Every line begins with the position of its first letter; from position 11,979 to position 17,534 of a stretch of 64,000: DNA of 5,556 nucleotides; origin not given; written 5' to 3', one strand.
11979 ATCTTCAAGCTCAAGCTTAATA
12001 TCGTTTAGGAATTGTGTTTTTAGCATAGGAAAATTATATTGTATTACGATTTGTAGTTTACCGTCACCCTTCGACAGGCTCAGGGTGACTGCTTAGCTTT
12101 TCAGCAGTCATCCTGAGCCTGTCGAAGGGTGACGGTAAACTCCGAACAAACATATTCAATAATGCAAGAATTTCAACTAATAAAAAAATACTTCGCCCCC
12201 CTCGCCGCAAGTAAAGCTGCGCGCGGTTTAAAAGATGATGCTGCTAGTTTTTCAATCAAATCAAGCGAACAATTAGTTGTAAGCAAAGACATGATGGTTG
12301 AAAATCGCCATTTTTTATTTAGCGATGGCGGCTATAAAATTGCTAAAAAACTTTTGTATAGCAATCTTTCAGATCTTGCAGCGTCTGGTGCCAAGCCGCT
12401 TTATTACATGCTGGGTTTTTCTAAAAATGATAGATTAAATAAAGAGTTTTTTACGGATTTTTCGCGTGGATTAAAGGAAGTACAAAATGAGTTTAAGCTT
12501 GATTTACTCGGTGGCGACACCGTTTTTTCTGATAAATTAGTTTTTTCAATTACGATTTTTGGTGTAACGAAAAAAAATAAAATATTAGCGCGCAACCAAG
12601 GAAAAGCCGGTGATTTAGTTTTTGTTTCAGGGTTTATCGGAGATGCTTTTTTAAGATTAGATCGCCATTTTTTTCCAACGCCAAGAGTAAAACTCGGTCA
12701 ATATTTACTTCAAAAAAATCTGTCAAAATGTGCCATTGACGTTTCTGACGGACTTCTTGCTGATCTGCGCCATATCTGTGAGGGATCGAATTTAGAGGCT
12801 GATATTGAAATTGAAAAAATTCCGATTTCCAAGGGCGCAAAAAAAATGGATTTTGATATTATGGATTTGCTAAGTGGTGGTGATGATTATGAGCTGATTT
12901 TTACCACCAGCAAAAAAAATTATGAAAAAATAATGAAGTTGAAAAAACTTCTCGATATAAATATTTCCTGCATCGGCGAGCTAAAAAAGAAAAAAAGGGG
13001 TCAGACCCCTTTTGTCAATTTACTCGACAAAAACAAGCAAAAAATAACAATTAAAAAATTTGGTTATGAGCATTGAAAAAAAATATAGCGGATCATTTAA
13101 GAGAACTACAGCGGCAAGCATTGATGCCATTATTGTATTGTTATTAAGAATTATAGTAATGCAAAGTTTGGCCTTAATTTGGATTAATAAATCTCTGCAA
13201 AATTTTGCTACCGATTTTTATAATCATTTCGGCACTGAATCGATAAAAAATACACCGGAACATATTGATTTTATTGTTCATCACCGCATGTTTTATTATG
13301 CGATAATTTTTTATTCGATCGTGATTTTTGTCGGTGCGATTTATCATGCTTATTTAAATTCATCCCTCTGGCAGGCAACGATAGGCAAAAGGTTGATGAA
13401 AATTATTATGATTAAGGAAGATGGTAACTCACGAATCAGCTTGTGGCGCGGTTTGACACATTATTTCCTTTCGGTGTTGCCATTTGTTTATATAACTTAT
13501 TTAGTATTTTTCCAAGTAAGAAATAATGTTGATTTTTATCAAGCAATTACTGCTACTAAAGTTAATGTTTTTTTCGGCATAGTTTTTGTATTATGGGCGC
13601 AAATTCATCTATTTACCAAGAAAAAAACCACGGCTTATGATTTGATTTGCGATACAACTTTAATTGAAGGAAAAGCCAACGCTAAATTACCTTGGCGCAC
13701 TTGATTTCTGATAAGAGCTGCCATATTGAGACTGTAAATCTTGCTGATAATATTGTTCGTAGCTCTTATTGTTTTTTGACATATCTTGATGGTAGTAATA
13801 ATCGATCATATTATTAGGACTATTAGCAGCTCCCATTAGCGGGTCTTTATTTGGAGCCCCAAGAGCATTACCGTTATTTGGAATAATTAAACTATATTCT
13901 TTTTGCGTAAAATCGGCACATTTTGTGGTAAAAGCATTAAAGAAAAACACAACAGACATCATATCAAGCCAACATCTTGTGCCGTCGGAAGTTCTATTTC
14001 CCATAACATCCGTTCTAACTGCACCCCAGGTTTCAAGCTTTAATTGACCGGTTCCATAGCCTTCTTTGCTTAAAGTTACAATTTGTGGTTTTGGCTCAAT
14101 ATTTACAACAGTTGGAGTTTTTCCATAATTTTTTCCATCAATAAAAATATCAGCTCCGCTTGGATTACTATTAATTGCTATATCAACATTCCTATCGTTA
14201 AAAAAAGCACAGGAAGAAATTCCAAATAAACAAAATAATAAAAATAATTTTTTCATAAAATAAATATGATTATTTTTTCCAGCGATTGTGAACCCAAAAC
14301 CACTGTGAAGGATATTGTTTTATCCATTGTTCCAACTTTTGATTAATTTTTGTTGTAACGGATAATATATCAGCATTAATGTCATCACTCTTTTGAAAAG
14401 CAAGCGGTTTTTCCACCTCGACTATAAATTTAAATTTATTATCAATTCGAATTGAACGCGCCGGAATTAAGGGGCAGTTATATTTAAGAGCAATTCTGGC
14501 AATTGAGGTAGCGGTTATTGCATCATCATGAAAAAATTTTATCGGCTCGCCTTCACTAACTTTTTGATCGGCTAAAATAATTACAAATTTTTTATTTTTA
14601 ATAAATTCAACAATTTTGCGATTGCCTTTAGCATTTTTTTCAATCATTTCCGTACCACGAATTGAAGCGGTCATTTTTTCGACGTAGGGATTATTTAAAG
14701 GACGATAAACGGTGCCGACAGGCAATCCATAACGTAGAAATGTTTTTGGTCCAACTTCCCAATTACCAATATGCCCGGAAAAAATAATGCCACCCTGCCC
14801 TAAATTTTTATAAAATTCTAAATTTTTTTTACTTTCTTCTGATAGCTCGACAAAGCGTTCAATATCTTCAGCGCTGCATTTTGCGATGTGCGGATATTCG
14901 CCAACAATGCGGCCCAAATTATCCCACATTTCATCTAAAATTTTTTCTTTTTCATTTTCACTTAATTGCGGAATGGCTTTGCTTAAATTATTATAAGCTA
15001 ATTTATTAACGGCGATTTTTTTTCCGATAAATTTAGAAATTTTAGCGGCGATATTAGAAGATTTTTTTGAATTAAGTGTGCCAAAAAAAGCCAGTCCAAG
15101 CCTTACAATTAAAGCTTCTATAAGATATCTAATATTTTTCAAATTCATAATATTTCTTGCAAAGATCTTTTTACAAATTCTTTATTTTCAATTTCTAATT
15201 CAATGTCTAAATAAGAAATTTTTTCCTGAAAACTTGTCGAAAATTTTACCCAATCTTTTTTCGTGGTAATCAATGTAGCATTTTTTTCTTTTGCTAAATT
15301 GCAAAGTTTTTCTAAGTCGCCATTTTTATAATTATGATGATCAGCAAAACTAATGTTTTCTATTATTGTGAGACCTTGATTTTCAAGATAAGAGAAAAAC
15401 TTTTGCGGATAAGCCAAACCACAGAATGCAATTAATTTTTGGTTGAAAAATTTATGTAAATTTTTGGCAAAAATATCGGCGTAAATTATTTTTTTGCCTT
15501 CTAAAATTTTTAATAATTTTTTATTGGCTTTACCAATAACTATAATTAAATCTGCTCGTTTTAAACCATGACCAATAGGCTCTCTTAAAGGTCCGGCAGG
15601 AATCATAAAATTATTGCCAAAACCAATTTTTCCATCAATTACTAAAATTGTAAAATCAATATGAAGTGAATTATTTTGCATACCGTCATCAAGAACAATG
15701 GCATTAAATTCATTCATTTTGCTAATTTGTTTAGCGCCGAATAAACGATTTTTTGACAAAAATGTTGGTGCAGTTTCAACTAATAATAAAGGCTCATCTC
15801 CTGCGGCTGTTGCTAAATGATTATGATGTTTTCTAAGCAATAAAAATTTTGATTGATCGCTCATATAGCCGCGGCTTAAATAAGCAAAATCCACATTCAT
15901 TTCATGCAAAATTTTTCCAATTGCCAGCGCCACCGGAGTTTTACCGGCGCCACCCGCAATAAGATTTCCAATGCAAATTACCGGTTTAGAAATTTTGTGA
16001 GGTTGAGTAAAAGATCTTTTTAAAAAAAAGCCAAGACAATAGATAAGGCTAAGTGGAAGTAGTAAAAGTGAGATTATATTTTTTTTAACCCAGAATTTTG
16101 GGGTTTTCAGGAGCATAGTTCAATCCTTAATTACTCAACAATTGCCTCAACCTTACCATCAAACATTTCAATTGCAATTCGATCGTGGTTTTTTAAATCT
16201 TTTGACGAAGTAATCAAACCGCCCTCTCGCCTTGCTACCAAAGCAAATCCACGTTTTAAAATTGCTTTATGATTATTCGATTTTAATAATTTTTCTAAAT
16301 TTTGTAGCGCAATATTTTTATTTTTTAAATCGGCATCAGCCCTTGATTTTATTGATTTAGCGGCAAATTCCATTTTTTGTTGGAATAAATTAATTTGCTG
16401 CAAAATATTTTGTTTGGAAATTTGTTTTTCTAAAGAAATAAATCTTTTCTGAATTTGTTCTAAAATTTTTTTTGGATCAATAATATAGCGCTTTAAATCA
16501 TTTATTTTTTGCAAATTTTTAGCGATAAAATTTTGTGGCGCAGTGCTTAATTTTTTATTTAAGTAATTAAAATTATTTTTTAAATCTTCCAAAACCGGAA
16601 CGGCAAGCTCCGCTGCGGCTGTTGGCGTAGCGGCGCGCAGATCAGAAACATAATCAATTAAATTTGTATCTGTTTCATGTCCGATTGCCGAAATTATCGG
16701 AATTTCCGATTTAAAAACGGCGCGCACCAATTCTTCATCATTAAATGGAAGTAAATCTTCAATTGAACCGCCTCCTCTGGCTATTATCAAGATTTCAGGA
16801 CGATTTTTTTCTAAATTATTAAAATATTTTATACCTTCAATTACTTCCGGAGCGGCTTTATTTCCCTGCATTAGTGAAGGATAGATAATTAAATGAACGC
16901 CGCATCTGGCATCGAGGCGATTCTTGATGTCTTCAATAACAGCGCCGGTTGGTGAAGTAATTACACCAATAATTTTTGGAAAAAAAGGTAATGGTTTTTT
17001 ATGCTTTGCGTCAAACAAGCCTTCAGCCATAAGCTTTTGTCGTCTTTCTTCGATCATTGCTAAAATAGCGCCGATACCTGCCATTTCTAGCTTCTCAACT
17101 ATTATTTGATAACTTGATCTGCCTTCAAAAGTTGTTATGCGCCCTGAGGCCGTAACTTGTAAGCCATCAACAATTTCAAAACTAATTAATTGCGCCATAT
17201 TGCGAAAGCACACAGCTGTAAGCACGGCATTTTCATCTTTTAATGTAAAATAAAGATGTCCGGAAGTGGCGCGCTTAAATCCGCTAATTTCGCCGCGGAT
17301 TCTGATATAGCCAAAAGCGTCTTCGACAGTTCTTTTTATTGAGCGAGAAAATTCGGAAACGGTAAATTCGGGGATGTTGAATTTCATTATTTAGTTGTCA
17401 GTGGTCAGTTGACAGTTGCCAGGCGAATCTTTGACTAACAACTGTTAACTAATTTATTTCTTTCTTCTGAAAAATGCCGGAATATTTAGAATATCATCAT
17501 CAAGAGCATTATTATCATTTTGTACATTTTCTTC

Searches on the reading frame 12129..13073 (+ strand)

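Call 62: search_protein_families(library=pfam, proteins=[window:12129-13073:+], max_evalue=0.00001)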
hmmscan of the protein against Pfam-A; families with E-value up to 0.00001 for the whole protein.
window:12129-13073:+ (315 aa): 2 families
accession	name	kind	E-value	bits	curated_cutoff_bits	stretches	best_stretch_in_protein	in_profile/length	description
PF00586.29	AIRS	-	3e-22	79.6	24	1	36-146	2-111/112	AIR synthase related protein, N-terminal domain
PF02769.27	AIRS_C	-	2.5e-06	28.2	23.1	1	185-291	46-151/156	AIR synthase related protein, C-terminal domain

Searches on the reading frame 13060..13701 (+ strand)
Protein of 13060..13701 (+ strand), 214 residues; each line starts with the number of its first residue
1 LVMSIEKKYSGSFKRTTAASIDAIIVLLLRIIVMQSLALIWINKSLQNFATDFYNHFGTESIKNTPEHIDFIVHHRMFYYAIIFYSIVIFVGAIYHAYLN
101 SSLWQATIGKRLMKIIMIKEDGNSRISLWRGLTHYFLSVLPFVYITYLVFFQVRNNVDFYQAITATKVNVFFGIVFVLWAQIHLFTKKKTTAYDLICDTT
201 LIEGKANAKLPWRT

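Call 62: search_protein_families(library=pfam, proteins=[window:13060-13701:+], max_evalue=0.00001)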
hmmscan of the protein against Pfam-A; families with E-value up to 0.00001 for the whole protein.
window:13060-13701:+ (214 aa): 1 family
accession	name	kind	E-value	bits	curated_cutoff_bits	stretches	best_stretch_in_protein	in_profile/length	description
PF06271.18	RDD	-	4.7e-13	50.1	24.1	1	10-197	2-136/137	RDD family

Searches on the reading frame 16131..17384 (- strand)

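Call 62: search_protein_families(library=pfam, proteins=[window:16131-17384:-], max_evalue=0.00001)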
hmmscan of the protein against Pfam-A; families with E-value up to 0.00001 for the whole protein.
window:16131-17384:- (417 aa): 3 families
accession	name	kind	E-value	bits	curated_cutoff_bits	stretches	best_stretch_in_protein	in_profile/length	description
PF02601.20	Exonuc_VII_L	-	3.6e-88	296.5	35.9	1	123-414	1-314/315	Exonuclease VII, large subunit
PF13742.12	tRNA_anti_2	-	9.2e-27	93.6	27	1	7-99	1-94/95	OB-fold nucleic acid binding domain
PF01336.31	tRNA_anti-codon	-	1.2e-10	41.6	27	1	27-100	1-73/75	OB-fold nucleic acid binding domain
